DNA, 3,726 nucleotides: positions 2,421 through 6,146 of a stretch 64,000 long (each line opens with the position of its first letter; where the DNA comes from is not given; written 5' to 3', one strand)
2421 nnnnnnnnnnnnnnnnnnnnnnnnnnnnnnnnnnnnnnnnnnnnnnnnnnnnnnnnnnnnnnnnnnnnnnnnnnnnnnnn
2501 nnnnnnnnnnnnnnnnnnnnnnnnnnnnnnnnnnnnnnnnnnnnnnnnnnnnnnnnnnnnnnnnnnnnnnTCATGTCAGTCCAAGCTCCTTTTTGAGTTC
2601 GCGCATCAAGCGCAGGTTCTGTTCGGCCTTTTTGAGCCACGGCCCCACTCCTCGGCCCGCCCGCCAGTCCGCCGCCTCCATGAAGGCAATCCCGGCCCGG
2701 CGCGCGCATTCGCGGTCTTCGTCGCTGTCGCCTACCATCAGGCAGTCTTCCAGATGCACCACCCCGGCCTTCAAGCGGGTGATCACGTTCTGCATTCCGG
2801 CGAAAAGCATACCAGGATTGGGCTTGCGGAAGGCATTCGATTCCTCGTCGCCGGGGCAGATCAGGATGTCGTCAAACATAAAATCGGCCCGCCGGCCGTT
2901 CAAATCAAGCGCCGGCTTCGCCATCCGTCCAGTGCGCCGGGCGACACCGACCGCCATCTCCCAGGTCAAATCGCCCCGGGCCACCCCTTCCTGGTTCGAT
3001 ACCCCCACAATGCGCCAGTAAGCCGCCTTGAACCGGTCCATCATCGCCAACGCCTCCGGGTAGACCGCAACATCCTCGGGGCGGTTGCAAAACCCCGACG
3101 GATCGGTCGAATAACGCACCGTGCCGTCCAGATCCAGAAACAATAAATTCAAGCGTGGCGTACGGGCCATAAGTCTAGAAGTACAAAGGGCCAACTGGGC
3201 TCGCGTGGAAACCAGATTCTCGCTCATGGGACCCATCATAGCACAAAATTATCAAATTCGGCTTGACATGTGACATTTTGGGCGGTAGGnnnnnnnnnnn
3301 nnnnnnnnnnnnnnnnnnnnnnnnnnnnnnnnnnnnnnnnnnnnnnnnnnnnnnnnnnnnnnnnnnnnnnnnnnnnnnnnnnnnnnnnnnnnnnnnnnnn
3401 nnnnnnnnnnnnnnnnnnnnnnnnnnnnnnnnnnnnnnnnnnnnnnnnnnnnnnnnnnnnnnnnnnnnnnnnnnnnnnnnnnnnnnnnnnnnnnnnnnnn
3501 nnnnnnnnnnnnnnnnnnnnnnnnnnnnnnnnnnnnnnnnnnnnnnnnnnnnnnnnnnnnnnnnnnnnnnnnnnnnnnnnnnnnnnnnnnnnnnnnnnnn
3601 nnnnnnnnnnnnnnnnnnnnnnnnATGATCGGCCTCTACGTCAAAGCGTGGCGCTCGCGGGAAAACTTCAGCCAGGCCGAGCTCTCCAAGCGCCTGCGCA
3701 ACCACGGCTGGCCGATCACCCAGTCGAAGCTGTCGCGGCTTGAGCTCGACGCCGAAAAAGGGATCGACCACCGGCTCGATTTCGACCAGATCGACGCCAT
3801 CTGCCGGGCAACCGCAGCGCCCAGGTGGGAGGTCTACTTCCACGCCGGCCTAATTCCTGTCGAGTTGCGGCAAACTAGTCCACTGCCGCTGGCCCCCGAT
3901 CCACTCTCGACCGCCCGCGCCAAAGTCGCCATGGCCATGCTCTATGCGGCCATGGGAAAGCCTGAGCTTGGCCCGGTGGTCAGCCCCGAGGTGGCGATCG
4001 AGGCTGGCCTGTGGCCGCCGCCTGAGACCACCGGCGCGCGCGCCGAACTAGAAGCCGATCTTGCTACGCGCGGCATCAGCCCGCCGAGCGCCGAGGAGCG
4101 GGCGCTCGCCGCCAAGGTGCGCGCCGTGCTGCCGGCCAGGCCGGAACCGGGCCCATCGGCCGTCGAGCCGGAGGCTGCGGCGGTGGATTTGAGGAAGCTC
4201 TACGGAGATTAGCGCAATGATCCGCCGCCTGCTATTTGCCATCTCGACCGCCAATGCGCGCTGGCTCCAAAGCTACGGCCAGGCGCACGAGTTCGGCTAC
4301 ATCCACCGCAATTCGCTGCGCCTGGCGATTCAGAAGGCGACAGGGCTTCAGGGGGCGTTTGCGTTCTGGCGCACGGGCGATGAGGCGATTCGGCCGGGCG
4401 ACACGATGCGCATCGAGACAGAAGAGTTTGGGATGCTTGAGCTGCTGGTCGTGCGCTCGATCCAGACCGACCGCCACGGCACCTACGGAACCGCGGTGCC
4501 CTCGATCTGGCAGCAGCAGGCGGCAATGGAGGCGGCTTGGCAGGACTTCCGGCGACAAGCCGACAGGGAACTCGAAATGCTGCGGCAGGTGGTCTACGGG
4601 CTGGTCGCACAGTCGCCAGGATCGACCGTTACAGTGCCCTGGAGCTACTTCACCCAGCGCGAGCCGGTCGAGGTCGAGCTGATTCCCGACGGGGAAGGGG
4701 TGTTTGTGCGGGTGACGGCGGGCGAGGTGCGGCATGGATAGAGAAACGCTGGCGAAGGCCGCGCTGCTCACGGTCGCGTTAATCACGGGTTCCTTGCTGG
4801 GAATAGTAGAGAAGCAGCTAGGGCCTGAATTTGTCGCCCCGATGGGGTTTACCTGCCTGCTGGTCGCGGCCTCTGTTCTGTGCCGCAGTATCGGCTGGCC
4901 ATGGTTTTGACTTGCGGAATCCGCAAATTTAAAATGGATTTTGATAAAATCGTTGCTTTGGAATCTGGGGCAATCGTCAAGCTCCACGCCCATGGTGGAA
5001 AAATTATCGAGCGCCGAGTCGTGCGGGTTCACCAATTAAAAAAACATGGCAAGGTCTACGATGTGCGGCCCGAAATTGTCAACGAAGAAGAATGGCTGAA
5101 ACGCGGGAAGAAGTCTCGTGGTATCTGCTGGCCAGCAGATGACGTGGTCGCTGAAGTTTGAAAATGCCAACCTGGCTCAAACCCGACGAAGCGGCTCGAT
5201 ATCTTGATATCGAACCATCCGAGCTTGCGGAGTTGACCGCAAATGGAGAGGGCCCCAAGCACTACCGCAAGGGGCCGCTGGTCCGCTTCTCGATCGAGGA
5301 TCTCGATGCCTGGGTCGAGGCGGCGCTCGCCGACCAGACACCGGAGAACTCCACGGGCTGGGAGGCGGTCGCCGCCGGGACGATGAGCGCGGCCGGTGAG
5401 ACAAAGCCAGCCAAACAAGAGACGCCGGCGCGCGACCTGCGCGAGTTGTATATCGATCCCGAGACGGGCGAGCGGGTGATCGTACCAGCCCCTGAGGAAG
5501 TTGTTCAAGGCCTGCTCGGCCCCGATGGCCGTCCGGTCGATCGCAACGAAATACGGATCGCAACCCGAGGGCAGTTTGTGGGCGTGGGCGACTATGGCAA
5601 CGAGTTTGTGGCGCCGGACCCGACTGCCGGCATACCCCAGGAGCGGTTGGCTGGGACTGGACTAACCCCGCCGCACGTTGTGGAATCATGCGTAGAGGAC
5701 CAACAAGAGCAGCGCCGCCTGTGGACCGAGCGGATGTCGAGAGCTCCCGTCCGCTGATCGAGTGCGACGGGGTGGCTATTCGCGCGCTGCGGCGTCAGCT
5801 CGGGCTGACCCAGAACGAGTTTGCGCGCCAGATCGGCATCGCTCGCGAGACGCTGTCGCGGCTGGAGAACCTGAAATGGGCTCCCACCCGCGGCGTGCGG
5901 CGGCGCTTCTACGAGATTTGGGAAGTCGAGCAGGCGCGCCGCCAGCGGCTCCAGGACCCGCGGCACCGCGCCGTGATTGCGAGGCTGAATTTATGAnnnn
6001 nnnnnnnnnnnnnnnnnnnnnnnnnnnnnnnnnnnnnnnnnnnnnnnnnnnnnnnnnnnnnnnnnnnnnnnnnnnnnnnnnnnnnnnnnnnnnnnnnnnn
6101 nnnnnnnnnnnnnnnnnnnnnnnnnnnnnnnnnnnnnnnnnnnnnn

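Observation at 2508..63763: Genome-wide 15-19 bp palindrome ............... in about 20 copies across both transcription blocks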

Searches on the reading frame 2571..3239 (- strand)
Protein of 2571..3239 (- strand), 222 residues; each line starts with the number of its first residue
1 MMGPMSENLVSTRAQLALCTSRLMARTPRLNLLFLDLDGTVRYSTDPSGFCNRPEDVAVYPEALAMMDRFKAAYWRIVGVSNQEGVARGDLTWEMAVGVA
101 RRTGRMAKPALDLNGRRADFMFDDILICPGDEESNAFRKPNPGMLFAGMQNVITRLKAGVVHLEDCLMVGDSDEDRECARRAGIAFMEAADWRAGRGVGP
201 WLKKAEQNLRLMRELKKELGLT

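Call 9: search_protein_families(library=pfam, proteins=[window:2571-3239:-], max_evalue=0.001)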
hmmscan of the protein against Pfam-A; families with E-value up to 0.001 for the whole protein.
window:2571-3239:- (222 aa): 4 families
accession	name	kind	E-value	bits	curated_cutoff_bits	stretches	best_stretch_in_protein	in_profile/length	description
PF13242.12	Hydrolase_like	-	3.6e-08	33.7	22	1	137-185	2-44/75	HAD-hyrolase-like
PF00702.32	Hydrolase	-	1.3e-05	26.1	26.4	1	33-183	73-191/191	haloacid dehalogenase-like hydrolase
PF13419.12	HAD_2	-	0.00016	22.3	23.8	1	137-187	133-176/178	Haloacid dehalogenase-like hydrolase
PF08645.17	PNK3P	-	0.0003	21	22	1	33-173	3-127/161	Polynucleotide kinase 3 phosphatase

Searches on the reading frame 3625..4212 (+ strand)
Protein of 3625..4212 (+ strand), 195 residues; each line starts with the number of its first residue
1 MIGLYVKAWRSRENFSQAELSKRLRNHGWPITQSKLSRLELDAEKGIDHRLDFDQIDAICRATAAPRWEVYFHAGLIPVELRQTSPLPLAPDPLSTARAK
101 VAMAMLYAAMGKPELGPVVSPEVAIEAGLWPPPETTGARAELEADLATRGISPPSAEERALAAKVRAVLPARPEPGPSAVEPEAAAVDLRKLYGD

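Call 9: search_protein_families(library=pfam, proteins=[window:3625-4212:+], max_evalue=0.001)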
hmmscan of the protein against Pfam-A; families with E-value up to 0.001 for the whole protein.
window:3625-4212:+ (195 aa): 2 families
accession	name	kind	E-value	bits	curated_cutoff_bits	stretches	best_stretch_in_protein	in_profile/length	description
PF13560.12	HTH_31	-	0.0001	22.9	27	1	3-67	3-58/64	Helix-turn-helix domain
PF01316.27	Arg_repressor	-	0.00013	22.1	27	1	16-38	21-43/70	Arginine repressor, DNA binding domain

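Call 82: search_dna_similar(query=window:3625-4212:+, collection=phages, mode=protein, max_evalue=0.001, max_rows=10)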
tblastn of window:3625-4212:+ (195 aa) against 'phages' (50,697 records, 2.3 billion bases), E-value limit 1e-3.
No match.

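Call 89: search_protein_families(library=phrogs, proteins=[window:3625-4212:+], max_evalue=0.001)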
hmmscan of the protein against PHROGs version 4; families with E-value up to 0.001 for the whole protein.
window:3625-4212:+ (195 aa): 0 families

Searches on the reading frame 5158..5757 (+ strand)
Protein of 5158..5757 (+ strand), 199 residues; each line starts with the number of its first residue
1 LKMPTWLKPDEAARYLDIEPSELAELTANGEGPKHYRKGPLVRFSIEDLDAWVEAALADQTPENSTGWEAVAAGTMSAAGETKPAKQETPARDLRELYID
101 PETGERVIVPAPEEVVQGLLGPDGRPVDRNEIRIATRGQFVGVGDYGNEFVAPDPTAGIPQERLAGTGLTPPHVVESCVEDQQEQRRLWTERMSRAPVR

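Call 9: search_protein_families(library=pfam, proteins=[window:5158-5757:+], max_evalue=0.001)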
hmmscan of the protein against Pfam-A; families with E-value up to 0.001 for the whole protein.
window:5158-5757:+ (199 aa): 1 family
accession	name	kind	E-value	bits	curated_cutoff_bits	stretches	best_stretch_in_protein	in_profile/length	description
PF12728.13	HTH_17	-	1.4e-08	35.3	27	1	6-55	1-49/51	Helix-turn-helix domain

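Call 89: search_protein_families(library=phrogs, proteins=[window:5164-5757:+], max_evalue=0.001)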
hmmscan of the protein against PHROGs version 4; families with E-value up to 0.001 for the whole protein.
window:5164-5757:+ (197 aa): 1 family
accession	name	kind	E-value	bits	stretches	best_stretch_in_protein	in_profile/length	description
phrog_66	-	integration and excision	9e-07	29.9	1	1-62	90-151/412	excisionase and transcriptional regulator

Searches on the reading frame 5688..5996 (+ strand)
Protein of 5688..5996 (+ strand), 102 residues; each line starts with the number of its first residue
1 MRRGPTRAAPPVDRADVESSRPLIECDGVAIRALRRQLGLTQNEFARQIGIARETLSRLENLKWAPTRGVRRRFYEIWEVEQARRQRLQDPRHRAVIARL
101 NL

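Call 9: search_protein_families(library=pfam, proteins=[window:5688-5996:+], max_evalue=0.001)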
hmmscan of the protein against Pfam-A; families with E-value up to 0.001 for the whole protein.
window:5688-5996:+ (102 aa): 5 families
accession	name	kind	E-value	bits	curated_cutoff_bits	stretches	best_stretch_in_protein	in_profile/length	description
PF01381.28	HTH_3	-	1.9e-09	37.9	23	1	31-61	1-31/55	Helix-turn-helix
PF13560.12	HTH_31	-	4.1e-08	33.9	27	1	28-88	3-64/64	Helix-turn-helix domain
PF12844.13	HTH_19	-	2.7e-07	30.8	30.2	1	30-67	3-40/64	Helix-turn-helix domain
PF20432.4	Xre-like-HTH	-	3.8e-05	24.3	25.8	1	30-58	14-42/63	Antitoxin Xre-like helix-turn-helix domain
PF13545.12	HTH_Crp_2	-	0.00097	19.5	27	0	36-59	19-42/70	Crp-like helix-turn-helix domain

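Call 81: search_dna_similar(query=window:5721-5996:+, collection=phages, mode=protein, max_evalue=0.001, max_rows=10)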
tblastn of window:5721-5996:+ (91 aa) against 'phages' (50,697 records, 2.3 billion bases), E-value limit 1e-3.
Records with a match: 3; places in all: 3; records where one place covers at least 80% of the query: 0.
Best place of each record, by identity: <60% 3.
By first word of the organism name: Corynebacterium 2; Streptococcus 1.
By host as written in the record: Corynebacterium xerosis 2; Streptococcus anginosus 1505 1.
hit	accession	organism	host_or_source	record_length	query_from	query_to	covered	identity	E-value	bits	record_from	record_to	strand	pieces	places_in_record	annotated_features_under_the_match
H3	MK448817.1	Streptococcus phage Javan59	Streptococcus anginosus 1505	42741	20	72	58%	37.7%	2e-4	44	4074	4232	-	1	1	transcriptional repressor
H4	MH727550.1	Corynebacterium phage Juicebox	Corynebacterium xerosis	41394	22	57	40%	50.0%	3e-4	43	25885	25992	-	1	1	28: hypothetical protein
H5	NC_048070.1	Corynebacterium phage Juicebox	Corynebacterium xerosis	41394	22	57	40%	50.0%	3e-4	43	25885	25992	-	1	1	28: transcriptional regulator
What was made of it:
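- Tried and rejected: Searches of cultured phages with the XRE and HTH_31 proteins, which were uninformative (calls 81, 82).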

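Call 90: find_homologous_proteins(query=window:5721-5996:+, max_evalue=0.001)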
Query window:5721-5996:+ (91 aa): 2 proteins with E <= 0.001 among 7 candidates.
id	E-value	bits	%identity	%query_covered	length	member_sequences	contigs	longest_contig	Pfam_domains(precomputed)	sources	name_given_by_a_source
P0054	1.5e-51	190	100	100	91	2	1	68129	PF12844.14,PF01381.29,PF13560.13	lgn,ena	-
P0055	1.5e-24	104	68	81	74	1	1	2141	PF12844.14,PF01381.29,PF13560.13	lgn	-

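Call 91: find_encoding_contigs(protein=P0055, flank=10000, max_places=2)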
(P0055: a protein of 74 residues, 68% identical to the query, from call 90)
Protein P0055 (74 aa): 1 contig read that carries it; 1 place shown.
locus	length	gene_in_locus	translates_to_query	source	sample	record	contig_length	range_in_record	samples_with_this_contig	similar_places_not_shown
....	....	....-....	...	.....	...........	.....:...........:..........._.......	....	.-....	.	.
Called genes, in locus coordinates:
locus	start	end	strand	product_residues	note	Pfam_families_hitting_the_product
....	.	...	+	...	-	?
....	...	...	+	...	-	-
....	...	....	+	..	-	-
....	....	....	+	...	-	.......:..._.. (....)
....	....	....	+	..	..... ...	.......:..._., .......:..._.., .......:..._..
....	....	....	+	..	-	?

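Call 92: find_encoding_contigs(protein=P0054, flank=10000, max_places=3)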
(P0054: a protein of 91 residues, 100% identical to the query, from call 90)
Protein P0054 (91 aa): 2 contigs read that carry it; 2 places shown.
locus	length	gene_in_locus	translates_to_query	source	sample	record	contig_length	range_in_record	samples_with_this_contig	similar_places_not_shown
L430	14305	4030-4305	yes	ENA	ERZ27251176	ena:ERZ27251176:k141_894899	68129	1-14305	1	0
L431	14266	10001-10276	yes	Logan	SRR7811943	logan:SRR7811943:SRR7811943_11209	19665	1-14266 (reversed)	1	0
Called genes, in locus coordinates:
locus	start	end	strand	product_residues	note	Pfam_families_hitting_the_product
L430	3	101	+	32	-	?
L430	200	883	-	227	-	-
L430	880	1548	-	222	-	PF00702:Hydrolase (faint), PF13242:Hydrolase_like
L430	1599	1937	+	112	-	-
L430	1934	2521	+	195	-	-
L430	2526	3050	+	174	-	-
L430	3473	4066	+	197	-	PF12728:HTH_17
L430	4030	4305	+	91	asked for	PF12844:HTH_19 (weak), PF13560:HTH_31, PF01381:HTH_3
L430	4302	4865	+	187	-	PF17720:RLIG1 (weak)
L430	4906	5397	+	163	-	-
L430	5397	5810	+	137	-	-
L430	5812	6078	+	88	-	-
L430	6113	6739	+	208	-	-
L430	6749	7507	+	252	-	-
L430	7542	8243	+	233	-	-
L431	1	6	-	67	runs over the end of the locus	-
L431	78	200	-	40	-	-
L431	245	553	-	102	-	-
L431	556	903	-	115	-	-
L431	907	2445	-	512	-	PF00004:AAA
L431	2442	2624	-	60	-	-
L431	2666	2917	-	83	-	-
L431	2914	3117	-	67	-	-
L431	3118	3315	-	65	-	-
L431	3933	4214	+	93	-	-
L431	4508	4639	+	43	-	-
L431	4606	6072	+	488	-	-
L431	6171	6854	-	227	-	-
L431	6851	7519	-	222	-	PF00702:Hydrolase (faint), PF13242:Hydrolase_like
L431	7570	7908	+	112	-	-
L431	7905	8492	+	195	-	-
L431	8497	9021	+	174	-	-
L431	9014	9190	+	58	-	-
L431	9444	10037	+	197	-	PF12728:HTH_17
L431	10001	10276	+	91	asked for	PF12844:HTH_19 (weak), PF13560:HTH_31, PF01381:HTH_3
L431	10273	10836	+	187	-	PF17720:RLIG1 (weak)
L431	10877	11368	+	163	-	-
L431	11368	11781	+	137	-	-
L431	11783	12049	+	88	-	-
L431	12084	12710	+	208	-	-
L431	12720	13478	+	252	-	-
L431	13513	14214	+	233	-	-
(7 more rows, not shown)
